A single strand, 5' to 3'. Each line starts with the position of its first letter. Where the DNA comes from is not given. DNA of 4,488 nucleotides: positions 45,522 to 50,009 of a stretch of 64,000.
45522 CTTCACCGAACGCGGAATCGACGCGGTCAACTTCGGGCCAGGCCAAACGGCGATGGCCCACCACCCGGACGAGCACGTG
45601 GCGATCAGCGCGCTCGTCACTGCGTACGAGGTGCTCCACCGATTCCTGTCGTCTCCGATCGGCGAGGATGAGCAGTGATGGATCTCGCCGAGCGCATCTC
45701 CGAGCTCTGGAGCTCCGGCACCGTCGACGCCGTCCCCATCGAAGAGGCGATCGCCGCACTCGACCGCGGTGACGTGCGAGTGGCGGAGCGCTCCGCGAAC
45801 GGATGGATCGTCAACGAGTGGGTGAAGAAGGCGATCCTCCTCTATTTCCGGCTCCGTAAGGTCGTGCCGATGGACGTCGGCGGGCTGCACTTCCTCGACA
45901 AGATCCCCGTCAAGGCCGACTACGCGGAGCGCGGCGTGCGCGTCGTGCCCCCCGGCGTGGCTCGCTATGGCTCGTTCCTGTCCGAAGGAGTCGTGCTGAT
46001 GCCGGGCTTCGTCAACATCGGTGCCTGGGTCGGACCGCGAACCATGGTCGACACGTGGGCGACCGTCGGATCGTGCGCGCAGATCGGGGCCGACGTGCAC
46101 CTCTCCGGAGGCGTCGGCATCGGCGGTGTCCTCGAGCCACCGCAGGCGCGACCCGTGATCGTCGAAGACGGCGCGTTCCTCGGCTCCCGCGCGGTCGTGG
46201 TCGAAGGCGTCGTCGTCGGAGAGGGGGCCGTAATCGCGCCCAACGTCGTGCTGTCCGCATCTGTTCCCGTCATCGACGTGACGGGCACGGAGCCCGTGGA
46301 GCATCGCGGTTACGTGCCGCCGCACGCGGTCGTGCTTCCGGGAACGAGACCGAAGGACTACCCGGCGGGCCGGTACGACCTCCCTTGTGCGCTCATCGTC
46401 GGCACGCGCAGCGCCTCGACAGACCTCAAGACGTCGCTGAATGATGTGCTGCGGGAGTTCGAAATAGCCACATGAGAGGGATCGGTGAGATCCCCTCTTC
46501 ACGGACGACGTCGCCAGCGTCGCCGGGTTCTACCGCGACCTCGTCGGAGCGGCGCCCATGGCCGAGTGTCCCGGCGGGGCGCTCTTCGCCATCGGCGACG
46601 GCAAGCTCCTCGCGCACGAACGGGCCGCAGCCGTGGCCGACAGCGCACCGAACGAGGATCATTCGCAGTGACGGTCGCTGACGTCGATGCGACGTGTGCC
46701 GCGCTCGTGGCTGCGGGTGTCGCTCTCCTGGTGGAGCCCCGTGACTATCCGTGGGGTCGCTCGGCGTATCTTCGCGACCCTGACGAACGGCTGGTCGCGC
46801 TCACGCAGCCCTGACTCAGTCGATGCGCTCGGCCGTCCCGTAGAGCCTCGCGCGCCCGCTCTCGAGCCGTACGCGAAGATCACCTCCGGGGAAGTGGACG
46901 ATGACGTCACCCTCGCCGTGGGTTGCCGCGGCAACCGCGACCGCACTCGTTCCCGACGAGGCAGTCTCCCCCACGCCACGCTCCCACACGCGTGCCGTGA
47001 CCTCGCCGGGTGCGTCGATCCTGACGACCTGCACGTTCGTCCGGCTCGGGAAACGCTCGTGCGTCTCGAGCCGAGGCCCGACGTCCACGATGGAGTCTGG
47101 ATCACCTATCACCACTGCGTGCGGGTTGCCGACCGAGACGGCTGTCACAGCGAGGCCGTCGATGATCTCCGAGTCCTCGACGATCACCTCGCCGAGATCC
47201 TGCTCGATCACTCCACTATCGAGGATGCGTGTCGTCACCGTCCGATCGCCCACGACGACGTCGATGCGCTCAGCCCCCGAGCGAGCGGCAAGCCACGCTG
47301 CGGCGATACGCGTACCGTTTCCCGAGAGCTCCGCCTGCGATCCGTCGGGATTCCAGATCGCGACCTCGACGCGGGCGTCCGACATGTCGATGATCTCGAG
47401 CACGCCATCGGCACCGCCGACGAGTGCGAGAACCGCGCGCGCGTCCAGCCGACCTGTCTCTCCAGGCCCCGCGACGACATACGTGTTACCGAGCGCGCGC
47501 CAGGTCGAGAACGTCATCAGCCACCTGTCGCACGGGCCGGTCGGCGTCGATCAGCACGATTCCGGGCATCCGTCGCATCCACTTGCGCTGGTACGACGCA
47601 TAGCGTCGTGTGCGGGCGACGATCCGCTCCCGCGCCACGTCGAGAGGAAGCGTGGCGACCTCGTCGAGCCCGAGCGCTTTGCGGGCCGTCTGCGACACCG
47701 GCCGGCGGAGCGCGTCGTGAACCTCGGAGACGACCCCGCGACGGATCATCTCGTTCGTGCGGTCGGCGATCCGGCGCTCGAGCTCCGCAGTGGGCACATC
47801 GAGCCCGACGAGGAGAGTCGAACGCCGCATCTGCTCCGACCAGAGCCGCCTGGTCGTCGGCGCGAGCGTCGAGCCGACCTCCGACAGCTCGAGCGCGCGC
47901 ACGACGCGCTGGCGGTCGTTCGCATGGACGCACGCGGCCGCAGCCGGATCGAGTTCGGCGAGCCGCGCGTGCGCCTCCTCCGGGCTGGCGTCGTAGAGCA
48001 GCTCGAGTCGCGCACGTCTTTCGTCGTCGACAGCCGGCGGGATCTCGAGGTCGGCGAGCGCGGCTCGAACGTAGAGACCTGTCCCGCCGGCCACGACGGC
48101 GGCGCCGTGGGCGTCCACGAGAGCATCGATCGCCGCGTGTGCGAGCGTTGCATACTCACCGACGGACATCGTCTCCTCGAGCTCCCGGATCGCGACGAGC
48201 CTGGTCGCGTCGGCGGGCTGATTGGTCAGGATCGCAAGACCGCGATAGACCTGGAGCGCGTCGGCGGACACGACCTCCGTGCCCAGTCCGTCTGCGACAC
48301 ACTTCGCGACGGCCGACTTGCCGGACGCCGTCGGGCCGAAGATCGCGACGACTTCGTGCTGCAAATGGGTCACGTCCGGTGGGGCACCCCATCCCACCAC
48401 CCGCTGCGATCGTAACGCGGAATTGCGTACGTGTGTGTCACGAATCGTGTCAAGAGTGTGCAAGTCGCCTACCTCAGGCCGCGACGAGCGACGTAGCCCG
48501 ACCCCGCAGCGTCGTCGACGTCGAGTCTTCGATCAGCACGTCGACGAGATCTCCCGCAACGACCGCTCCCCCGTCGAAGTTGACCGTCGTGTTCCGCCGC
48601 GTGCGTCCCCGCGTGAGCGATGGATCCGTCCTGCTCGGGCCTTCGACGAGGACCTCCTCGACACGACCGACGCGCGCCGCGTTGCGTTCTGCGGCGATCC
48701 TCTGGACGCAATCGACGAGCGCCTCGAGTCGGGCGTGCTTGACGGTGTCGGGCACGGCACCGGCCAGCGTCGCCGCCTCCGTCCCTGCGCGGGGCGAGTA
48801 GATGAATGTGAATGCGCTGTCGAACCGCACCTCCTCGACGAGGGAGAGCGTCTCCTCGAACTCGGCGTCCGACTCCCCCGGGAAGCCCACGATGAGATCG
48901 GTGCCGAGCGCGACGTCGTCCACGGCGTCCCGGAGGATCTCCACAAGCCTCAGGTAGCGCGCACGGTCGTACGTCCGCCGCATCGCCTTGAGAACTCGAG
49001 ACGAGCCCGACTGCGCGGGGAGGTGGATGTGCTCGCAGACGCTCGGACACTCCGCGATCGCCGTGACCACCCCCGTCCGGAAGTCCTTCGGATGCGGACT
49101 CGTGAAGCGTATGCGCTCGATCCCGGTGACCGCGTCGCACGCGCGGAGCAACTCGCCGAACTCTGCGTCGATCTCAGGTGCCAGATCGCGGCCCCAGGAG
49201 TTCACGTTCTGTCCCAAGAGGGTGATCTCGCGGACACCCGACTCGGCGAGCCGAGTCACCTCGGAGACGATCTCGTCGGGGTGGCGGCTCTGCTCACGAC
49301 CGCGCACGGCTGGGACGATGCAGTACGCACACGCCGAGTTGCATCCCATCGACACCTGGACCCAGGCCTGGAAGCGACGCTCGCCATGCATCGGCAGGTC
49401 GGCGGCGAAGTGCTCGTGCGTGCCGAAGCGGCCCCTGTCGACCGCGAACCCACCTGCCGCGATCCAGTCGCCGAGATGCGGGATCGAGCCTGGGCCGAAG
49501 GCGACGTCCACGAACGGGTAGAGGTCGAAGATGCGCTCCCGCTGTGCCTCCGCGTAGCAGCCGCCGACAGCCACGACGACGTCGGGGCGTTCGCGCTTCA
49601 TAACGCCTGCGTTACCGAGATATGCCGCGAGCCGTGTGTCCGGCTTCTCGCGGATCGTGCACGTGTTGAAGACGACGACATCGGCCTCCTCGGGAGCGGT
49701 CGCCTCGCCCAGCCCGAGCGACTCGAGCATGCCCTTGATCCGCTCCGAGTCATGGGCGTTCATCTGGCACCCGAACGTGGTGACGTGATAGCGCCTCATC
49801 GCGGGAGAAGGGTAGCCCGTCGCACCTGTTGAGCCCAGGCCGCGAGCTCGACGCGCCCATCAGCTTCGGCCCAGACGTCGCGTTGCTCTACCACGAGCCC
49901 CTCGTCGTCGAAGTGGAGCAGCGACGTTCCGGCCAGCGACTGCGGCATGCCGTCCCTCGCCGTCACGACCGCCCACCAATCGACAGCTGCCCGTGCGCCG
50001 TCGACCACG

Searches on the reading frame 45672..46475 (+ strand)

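Call 27: search_protein_families(library=pfam, proteins=[window:45672-46475:+], max_evalue=0.0001)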
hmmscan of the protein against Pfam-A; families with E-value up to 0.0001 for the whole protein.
window:45672-46475:+ (267 aa): 3 families
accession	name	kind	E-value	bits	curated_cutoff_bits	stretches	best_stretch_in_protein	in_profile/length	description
PF14805.11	THDPS_N_2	-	2.1e-17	63.5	25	1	23-61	29-67/67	Tetrahydrodipicolinate N-succinyltransferase N-terminal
PF00132.30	Hexapep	-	7.1e-13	48.1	27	1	162-195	2-35/36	Bacterial transferase hexapeptide (six repeats)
PF14602.12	Hexapep_2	-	3.4e-08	33.5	27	1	161-196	1-34/34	Hexapeptide repeat of succinyl-transferase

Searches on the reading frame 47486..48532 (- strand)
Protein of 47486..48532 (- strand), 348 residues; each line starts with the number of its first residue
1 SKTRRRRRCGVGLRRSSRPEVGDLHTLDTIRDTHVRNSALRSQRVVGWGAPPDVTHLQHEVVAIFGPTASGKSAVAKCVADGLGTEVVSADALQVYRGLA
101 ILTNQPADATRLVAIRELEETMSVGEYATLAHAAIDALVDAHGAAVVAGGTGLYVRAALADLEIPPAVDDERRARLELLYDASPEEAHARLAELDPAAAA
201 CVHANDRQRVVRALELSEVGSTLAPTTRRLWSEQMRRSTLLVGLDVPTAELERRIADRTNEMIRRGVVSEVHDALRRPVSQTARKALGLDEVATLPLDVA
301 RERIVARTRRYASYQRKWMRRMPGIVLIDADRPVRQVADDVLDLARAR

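Call 27: search_protein_families(library=pfam, proteins=[window:47486-48532:-], max_evalue=0.0001)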
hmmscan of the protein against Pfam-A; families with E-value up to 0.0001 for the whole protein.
window:47486-48532:- (348 aa): 3 families
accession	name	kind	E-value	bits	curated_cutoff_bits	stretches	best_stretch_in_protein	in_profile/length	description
PF01715.23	IPPT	-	7.8e-48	163.7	23.6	1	94-321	1-242/243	IPP transferase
PF01745.22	IPT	-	2.8e-06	27.4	20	1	60-109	2-51/233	Isopentenyl transferase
PF02224.24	Cytidylate_kin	-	4.6e-06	26.9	26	1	62-122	1-60/211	Cytidylate kinase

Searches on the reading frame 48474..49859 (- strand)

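Call 27: search_protein_families(library=pfam, proteins=[window:48474-49859:-], max_evalue=0.0001)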
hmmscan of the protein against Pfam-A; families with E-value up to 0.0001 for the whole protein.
window:48474-49859:- (461 aa): 3 families
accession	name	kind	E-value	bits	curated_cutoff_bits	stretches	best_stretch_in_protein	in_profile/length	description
PF04055.27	Radical_SAM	-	3.3e-27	96.1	29.5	1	168-340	2-165/166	Radical SAM superfamily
PF00919.26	UPF0004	-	2.2e-25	89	27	1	23-122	1-98/98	Uncharacterized protein family UPF0004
PF01938.26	TRAM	-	4.9e-10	39.6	21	1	396-455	3-60/61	TRAM domain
